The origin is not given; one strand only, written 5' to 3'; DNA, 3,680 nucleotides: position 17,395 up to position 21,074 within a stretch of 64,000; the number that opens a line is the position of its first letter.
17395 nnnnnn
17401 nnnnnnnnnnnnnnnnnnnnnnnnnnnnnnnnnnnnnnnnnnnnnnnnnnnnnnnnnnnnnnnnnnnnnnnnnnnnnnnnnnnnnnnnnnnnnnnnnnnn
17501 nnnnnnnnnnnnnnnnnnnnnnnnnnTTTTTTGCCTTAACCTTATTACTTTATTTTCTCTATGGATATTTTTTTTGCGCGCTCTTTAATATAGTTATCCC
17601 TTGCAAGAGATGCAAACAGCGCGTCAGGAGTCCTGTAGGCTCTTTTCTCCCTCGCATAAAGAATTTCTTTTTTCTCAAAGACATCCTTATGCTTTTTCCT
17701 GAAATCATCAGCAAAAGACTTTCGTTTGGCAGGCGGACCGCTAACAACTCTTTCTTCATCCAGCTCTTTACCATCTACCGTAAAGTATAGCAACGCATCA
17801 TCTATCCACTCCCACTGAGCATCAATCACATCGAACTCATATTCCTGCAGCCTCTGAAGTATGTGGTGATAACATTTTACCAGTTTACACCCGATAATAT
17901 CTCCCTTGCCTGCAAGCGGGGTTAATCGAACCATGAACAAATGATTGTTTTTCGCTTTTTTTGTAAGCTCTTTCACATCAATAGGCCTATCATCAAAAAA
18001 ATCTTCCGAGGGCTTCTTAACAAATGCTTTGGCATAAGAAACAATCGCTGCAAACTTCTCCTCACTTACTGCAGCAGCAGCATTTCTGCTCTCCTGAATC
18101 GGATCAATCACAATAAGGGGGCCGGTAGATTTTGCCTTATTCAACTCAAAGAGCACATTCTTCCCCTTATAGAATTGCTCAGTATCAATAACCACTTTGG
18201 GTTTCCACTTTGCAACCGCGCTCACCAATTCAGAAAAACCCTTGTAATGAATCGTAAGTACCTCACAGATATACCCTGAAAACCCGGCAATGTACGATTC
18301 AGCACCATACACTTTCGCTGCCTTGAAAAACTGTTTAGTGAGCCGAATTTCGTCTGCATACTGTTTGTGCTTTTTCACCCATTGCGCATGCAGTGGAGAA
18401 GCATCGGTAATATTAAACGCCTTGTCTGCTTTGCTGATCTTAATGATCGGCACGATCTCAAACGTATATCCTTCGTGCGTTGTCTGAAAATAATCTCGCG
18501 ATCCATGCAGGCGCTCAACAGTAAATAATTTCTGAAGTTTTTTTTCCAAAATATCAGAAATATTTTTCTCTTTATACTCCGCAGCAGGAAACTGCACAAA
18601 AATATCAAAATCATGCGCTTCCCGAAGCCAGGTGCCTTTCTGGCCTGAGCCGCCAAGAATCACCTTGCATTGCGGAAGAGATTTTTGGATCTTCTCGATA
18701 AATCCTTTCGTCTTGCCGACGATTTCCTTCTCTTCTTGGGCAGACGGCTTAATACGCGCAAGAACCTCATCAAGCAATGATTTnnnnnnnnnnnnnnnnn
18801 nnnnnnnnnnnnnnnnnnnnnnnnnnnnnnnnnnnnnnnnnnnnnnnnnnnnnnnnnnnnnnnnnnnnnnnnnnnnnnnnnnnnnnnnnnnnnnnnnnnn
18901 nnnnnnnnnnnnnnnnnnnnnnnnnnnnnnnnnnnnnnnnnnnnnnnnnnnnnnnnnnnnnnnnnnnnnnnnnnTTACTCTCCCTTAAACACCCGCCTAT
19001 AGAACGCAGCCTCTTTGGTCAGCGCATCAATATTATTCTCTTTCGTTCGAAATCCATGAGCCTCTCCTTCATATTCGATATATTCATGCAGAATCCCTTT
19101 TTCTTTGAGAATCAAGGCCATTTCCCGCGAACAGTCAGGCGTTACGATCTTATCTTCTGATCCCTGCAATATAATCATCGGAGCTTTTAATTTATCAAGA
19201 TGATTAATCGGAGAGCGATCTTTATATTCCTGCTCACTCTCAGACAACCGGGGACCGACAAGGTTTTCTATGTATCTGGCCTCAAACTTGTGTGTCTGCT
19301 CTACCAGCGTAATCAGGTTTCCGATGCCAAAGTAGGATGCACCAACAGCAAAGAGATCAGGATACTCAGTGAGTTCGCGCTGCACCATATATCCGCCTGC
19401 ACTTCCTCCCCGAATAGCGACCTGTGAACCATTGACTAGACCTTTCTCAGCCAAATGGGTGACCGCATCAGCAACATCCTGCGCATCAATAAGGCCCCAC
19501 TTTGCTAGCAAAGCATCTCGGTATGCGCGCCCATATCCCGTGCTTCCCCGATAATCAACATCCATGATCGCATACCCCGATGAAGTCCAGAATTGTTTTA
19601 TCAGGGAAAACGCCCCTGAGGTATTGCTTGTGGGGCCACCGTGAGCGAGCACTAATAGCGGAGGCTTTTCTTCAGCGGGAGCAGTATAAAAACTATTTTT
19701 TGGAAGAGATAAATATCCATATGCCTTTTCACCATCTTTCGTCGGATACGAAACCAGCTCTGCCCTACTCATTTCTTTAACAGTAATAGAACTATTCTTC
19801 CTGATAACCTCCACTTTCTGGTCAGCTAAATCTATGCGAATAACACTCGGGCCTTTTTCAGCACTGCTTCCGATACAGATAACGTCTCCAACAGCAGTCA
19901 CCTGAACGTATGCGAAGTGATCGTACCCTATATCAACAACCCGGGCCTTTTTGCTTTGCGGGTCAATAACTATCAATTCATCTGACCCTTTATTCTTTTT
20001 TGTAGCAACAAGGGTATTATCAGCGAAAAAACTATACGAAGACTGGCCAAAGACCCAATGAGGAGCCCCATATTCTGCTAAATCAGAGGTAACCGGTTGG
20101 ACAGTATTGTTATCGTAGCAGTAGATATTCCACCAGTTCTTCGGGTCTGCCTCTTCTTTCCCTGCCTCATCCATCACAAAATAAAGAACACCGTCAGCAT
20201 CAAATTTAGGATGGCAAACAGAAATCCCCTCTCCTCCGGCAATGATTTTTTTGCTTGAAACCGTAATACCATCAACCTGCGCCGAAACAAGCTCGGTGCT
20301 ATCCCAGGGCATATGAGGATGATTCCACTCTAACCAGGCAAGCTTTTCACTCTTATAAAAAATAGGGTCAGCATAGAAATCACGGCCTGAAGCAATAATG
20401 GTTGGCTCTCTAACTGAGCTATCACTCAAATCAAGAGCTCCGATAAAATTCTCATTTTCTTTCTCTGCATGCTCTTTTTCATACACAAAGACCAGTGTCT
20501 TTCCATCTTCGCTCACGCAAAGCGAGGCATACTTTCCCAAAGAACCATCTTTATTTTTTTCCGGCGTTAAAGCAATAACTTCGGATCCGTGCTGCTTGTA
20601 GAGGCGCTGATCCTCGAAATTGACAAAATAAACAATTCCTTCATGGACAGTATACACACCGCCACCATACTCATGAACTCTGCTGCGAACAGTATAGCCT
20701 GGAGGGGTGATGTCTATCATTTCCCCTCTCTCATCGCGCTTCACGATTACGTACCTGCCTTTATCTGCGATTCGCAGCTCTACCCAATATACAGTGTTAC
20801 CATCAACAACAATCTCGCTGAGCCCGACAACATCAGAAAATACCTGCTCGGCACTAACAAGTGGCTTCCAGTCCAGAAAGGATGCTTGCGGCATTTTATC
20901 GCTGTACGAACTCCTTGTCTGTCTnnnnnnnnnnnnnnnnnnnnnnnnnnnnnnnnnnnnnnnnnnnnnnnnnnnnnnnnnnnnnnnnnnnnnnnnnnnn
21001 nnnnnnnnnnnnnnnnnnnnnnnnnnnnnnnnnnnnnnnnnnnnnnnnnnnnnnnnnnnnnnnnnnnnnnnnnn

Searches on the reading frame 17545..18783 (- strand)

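Call 31: search_protein_families(library=ncbifam, proteins=[window:17545-18783:-], max_evalue=0.00001)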
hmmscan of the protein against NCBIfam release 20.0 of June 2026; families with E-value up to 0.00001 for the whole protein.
window:17545-18783:- (412 aa): 2 families
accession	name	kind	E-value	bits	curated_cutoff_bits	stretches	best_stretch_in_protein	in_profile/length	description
TIGR03671.1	cca_archaeal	equivalog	1.5e-89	300.6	281.3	1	4-395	2-401/410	CCA tRNA nucleotidyltransferase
NF041116.1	CBASS_cyclase_a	equivalog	7e-10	38.5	200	1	10-252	11-287/317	CBASS oligonucleotide cyclase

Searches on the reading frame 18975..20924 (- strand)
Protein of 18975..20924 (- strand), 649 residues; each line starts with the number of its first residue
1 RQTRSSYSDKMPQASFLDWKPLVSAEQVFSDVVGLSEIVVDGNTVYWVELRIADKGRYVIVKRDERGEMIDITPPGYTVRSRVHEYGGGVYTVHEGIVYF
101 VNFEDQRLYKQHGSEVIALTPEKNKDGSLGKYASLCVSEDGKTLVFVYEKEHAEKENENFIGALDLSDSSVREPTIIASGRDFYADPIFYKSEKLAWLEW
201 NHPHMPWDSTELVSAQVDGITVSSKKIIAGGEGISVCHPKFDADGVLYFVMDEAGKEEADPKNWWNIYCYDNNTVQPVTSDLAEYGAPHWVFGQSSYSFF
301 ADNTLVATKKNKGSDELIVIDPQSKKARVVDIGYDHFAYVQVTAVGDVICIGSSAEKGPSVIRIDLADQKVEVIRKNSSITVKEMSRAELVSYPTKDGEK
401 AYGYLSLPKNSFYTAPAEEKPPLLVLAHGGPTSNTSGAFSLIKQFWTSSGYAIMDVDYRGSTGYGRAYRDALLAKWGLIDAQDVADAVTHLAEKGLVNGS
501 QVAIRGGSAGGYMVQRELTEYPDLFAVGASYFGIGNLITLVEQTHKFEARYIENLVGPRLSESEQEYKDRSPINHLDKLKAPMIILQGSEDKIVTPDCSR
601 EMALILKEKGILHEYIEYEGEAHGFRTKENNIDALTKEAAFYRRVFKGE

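Call 31: search_protein_families(library=ncbifam, proteins=[window:18975-20924:-], max_evalue=0.00001)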
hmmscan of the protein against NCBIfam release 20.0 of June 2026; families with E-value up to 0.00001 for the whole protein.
window:18975-20924:- (649 aa): 3 families
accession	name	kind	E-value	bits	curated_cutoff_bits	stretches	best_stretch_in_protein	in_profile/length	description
NF053518.1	DipepPtdsDpp5Prph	equivalog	7e-17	61.2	900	1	238-630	252-638/655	dipeptidyl-peptidase Dpp5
NF033523.0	lasso_peptidase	equivalog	2.1e-11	43.3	400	0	312-425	301-410/638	Atxe2 family lasso peptide isopeptidase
NF050058.1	e_dPHAscl_type1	hypoth_equivalog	5.8e-10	39.1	150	1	480-603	84-201/276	extracellular catalytic domain type 1 short-chain-length polyhydroxyalkanoate depolymerase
